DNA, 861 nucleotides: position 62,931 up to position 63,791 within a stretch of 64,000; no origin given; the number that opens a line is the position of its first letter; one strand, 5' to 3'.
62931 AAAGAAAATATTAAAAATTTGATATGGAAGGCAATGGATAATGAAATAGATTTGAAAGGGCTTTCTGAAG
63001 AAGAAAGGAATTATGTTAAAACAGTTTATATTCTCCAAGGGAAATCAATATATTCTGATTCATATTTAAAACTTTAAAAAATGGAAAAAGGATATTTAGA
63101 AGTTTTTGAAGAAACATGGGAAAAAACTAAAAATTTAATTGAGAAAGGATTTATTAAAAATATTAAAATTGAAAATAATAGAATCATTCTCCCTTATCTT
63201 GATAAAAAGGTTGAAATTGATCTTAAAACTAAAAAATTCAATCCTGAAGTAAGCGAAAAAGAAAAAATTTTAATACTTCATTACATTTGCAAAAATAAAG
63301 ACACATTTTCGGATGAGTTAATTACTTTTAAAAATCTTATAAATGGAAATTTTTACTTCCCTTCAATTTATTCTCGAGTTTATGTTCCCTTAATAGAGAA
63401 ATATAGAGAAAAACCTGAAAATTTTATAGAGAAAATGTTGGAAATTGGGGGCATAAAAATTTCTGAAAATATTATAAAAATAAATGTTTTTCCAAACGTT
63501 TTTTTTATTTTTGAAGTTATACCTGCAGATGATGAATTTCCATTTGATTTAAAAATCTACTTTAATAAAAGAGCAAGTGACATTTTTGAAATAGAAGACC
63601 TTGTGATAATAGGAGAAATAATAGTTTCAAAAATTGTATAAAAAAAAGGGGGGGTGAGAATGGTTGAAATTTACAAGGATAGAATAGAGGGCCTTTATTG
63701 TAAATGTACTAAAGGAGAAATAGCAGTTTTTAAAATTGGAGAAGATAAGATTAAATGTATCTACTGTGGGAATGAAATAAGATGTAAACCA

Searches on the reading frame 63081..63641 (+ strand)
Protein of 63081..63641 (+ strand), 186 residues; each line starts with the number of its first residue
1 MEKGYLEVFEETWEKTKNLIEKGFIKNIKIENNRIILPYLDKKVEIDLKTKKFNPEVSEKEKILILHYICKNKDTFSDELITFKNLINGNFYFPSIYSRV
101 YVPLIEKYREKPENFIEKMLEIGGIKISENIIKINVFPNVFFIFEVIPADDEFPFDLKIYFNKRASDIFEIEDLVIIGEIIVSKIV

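Call 53: search_protein_families(library=pfam, max_evalue=0.00001, proteins=[window:63081-63641:+])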
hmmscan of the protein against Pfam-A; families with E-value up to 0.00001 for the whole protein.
window:63081-63641:+ (186 aa): 1 family
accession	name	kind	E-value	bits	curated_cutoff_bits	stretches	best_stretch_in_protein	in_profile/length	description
PF12654.12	DUF3786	-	2.7e-27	95.9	27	1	28-183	11-175/176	Domain of unknown function (DUF3786)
